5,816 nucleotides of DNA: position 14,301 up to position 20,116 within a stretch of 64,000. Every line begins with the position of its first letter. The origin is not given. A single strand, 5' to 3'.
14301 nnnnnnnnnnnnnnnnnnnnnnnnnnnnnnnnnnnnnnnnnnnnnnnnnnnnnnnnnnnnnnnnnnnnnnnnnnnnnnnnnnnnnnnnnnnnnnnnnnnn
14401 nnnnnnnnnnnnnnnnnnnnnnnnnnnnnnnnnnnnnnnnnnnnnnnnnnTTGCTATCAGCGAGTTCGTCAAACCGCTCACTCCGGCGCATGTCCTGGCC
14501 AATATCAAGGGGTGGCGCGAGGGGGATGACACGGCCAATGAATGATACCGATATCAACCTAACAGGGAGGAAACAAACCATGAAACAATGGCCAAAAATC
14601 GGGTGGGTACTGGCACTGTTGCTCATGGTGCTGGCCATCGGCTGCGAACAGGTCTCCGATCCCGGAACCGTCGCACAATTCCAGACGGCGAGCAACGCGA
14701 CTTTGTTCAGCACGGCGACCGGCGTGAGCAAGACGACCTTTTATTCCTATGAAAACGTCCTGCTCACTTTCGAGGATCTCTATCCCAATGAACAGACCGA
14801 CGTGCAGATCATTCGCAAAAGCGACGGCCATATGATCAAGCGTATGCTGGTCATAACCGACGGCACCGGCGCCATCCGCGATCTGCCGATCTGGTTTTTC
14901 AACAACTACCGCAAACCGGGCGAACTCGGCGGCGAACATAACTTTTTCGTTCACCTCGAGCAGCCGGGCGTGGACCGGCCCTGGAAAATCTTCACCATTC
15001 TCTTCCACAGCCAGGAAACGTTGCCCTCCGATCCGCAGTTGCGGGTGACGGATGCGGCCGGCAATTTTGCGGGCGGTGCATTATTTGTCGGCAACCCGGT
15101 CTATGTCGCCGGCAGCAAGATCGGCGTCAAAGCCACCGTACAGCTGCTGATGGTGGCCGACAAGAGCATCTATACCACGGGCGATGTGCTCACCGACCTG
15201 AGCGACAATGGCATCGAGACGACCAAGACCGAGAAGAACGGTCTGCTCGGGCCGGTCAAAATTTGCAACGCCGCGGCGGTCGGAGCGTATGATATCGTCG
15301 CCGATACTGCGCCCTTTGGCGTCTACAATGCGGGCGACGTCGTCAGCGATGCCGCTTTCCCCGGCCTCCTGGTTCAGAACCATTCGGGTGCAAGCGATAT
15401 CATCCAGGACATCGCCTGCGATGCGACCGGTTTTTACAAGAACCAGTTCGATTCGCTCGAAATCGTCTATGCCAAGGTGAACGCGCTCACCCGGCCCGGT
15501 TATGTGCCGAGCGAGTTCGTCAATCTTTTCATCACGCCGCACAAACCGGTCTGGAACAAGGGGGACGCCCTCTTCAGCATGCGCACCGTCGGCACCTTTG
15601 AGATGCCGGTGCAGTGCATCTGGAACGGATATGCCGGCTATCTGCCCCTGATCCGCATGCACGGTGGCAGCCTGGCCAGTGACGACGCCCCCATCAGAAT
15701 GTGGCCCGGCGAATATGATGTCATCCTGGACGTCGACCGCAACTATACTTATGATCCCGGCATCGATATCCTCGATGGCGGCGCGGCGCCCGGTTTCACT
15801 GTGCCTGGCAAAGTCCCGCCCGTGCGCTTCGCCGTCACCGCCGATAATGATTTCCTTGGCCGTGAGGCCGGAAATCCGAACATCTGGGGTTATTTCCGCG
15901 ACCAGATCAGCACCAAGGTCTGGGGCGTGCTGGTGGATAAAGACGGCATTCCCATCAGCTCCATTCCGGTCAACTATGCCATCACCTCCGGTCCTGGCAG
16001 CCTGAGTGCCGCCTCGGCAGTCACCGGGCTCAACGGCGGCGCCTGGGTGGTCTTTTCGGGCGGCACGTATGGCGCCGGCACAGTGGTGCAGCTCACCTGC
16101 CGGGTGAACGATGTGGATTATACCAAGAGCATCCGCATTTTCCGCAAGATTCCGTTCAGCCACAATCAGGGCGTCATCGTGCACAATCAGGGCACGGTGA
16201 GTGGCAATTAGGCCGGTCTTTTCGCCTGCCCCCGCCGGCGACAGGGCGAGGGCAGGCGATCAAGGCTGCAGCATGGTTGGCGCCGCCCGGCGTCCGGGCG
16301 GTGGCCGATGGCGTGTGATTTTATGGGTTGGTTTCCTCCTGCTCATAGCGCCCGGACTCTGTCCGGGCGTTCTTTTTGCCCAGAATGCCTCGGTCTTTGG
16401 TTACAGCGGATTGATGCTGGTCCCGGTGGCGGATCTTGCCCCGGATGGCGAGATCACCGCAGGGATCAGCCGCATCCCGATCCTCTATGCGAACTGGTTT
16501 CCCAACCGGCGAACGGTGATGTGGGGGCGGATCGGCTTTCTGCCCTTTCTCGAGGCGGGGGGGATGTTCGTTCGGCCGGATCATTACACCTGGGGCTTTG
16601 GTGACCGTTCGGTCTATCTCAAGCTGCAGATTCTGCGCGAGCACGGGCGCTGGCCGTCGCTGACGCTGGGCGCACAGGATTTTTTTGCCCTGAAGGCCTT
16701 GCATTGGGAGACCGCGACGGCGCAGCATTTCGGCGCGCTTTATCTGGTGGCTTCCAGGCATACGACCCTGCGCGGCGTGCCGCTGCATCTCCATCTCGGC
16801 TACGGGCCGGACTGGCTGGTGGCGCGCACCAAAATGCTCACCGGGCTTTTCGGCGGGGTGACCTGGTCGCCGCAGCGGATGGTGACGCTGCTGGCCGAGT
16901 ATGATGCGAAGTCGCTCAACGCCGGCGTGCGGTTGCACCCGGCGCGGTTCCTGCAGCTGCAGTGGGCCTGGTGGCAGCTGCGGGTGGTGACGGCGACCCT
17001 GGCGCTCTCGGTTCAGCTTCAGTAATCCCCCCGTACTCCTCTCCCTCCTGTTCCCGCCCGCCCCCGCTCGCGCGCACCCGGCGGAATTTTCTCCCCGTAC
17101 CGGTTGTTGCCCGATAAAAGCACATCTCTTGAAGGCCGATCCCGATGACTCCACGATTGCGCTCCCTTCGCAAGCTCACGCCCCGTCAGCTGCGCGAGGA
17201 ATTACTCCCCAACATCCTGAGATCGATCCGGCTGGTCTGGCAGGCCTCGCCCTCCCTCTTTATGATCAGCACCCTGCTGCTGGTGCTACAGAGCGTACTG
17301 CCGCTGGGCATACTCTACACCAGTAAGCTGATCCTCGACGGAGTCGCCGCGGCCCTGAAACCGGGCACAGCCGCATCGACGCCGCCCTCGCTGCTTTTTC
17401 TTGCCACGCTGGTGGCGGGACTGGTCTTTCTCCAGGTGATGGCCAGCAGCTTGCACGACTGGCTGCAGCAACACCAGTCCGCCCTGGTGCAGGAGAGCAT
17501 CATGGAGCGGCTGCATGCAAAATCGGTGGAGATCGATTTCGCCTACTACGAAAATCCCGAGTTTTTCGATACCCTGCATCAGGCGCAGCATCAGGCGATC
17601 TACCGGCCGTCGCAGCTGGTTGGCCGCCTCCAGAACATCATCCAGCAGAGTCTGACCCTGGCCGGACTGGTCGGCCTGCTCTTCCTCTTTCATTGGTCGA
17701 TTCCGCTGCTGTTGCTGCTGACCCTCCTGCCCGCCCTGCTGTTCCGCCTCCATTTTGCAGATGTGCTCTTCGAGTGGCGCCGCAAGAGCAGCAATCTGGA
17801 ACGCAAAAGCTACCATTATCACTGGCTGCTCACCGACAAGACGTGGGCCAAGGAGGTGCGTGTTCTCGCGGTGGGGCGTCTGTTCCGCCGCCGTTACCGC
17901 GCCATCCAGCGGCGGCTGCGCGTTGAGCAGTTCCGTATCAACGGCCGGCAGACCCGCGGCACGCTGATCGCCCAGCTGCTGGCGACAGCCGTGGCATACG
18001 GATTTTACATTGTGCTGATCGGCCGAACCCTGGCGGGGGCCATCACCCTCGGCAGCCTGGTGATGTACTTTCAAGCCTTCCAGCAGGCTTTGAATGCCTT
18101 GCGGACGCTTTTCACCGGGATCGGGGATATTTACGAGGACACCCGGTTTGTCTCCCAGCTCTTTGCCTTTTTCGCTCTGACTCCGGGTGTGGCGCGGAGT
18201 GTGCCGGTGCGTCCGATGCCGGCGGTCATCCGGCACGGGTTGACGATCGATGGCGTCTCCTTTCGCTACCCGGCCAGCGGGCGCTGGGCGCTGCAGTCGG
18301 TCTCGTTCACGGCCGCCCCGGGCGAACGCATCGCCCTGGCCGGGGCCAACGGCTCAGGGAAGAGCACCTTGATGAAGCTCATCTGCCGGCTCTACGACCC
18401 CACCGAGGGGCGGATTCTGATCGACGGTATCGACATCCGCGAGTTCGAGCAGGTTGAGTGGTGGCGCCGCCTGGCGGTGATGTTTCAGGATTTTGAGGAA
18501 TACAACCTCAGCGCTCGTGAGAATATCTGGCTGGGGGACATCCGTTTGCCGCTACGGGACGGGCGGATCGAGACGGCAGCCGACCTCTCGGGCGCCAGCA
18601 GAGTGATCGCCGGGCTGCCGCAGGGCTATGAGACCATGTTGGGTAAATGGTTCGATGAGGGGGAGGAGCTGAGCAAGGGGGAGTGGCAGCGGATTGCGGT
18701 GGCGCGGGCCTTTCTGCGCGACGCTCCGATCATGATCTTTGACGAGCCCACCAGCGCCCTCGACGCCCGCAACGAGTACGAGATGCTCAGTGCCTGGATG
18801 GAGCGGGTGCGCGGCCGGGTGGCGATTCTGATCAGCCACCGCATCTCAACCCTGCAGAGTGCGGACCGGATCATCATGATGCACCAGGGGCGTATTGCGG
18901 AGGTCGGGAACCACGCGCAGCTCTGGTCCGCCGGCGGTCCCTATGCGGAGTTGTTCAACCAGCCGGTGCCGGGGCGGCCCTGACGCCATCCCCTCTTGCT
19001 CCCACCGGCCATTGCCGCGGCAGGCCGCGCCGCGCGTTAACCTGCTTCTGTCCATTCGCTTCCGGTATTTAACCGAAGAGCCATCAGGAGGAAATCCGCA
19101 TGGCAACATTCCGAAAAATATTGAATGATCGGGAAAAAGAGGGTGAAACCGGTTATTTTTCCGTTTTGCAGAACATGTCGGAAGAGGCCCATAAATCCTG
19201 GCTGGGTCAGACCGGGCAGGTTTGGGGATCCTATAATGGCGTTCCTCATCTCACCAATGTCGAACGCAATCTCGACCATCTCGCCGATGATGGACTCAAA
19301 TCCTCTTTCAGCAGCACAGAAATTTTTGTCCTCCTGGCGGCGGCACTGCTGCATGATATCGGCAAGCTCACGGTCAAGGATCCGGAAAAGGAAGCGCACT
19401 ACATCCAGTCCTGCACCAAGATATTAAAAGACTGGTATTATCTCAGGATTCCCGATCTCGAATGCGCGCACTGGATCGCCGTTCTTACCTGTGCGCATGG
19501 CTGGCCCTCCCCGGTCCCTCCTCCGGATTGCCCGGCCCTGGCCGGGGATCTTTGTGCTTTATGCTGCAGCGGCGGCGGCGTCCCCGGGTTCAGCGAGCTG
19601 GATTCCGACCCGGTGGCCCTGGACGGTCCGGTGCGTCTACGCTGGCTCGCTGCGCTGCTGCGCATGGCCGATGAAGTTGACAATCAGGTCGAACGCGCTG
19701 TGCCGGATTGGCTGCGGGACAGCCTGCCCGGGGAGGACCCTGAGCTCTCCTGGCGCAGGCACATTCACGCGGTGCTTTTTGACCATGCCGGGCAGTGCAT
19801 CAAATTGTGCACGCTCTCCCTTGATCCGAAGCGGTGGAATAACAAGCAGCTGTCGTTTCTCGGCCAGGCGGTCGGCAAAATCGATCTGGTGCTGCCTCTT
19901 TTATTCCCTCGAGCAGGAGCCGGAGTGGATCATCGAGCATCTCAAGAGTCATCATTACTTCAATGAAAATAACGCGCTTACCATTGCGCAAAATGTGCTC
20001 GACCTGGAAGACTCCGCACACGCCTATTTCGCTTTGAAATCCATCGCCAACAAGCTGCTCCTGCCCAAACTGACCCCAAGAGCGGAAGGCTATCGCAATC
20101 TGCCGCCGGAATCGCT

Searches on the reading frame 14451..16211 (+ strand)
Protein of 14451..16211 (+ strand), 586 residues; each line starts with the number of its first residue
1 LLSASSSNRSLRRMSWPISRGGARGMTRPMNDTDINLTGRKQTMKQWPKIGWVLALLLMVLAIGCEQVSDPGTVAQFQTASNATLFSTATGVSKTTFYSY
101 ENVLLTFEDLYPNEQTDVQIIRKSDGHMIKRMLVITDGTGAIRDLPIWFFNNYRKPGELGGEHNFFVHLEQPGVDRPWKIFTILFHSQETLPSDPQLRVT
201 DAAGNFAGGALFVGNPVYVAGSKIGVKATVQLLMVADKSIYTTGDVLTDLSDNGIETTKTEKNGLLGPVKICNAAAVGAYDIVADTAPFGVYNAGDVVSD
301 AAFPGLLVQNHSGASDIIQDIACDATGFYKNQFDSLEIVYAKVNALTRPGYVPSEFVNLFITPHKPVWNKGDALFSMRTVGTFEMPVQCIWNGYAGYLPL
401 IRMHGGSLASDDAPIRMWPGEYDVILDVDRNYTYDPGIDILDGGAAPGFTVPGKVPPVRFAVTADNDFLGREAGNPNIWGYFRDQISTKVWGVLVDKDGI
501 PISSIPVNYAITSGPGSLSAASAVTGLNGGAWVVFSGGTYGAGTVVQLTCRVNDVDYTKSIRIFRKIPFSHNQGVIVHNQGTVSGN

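Call 9: search_protein_families(library=pfam, proteins=[window:14451-16211:+], max_evalue=0.01)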
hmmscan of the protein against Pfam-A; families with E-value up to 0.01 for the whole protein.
window:14451-16211:+ (586 aa): 1 family
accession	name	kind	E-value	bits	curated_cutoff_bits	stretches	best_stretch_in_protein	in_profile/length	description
PF02369.22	Big_1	-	8.1e-05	23.1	34.9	1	488-545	19-76/93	Bacterial Ig-like domain (group 1)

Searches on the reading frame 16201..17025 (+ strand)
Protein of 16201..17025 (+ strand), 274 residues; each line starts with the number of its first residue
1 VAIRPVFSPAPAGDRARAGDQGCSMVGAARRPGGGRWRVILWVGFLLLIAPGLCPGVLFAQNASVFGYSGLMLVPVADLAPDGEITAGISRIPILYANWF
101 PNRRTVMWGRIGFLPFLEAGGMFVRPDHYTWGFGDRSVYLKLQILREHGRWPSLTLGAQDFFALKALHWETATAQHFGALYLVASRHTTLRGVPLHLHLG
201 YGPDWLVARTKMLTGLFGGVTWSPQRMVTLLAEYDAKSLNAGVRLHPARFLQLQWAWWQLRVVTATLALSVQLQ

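Call 9: search_protein_families(library=pfam, proteins=[window:16201-17025:+], max_evalue=0.01)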
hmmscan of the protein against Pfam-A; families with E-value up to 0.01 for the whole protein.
window:16201-17025:+ (274 aa): 1 family
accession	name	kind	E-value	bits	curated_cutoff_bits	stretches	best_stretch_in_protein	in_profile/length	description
PF06082.17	YjbH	-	1.5e-12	47.6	24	1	64-237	3-193/658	Exopolysaccharide biosynthesis protein YbjH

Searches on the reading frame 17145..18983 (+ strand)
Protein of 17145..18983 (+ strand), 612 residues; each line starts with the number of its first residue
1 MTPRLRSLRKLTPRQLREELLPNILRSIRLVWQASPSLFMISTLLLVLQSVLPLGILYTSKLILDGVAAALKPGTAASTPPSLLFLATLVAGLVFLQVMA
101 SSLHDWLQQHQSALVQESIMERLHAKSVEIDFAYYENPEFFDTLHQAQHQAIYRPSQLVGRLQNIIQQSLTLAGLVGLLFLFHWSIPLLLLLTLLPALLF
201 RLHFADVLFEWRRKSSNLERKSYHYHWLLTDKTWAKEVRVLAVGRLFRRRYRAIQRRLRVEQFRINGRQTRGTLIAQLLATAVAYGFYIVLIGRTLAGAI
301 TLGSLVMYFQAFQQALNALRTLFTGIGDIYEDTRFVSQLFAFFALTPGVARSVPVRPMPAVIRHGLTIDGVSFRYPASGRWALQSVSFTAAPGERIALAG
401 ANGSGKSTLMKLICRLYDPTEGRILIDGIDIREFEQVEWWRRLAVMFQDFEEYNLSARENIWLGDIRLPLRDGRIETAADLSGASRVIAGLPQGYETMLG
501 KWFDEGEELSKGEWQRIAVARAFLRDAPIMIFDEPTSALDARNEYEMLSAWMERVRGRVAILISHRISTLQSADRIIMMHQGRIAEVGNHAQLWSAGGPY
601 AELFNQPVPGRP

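Call 9: search_protein_families(library=pfam, proteins=[window:17145-18983:+], max_evalue=0.01)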
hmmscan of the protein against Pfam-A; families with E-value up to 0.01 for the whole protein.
window:17145-18983:+ (612 aa): 5 families
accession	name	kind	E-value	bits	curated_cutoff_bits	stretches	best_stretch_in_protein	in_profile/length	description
PF00005.33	ABC_tran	-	1.9e-30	106.7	25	1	383-537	1-137/137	ABC transporter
PF02463.25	SMC_N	-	1.6e-06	28.1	40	1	508-581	136-213/220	RecF/RecN/SMC N terminal domain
PF13304.12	AAA_21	-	8.6e-06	26.5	27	0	397-413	3-19/304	AAA domain, putative AbiEii toxin, Type IV TA system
PF00664.28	ABC_membrane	-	0.0018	18.4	28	0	40-136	2-93/274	ABC transporter transmembrane region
PF13555.12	AAA_29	-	0.0043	17.2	27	0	391-410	20-39/61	P-loop containing region of AAA domain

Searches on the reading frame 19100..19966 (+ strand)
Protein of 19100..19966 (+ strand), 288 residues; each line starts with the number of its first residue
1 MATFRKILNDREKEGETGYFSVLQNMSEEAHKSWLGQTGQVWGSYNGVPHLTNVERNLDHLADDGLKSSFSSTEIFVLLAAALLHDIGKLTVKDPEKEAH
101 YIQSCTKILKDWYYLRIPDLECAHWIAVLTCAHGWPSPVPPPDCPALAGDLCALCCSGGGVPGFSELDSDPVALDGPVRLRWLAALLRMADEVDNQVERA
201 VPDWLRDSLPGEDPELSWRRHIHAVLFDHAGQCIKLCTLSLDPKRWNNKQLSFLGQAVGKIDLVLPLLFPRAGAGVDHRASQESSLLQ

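Call 9: search_protein_families(library=pfam, proteins=[window:19100-19966:+], max_evalue=0.01)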
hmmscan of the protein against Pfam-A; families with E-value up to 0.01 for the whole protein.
window:19100-19966:+ (288 aa): 2 families
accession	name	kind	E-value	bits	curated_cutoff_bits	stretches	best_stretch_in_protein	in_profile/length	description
PF24391.1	HD-CE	-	9.5e-13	48.9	27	1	50-221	11-214/263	HD-CE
PF01966.28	HD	-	0.00015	22.5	22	1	60-107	14-65/116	HD domain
